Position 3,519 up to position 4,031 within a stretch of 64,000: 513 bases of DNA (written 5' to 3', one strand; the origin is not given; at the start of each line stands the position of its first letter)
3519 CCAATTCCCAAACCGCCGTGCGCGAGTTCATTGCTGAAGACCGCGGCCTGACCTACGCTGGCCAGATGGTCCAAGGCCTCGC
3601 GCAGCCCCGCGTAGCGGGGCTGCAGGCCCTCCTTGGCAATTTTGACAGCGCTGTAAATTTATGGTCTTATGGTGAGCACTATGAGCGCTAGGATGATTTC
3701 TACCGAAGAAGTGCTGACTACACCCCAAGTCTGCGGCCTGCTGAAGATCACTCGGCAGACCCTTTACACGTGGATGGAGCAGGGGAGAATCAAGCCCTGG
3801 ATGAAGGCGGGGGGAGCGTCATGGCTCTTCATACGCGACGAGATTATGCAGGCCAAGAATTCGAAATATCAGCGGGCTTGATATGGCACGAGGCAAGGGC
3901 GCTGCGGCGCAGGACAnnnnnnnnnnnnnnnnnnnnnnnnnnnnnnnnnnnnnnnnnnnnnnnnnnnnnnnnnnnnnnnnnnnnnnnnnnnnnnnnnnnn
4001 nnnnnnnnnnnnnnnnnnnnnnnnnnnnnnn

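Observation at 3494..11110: About 7.5-kb accessory segment bounded by imperfect direct repeats that duplicate the 3' end of a P-loop gene, with no recognisable integrase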

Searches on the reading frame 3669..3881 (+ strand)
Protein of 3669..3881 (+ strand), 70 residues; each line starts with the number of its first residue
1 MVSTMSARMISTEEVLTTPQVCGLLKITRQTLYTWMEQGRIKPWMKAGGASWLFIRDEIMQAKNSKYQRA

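Call 11: search_protein_families(library=pfam, max_evalue=0.01, proteins=[window:3669-3881:+])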
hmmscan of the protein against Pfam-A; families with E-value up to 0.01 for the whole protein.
window:3669-3881:+ (70 aa): 2 families
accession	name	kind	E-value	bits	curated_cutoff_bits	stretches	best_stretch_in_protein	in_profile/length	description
PF12728.13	HTH_17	-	5.8e-12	46.1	27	1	15-63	1-47/51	Helix-turn-helix domain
PF13384.12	HTH_23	-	0.0086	16.3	24.6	0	14-36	16-38/50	Homeodomain-like domain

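Call 12: search_protein_families(library=ncbifam, max_evalue=0.01, proteins=[window:3669-3881:+])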
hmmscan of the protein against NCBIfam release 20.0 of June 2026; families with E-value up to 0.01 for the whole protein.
window:3669-3881:+ (70 aa): 2 families
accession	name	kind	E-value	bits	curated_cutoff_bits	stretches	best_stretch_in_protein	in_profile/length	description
NF047737.1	antiphage_MADS1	equivalog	2.8e-07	30.7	80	1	13-59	1-45/49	methylation-associated defense system helix-turn-helix domain-containing protein MAD1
TIGR01764.1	excise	domain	3.7e-07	30.4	28.8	1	16-62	2-46/49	excisionase family DNA-binding protein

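Call 58: search_protein_families(library=padloc, max_evalue=0.01, proteins=[window:3693-3881:+])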
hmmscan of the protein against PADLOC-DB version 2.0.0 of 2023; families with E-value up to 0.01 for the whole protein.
window:3693-3881:+ (62 aa): 1 family
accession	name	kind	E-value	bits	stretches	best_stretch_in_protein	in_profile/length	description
PDLC04133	mad1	-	1.2e-06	26.7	1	5-62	3-58/60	mads_1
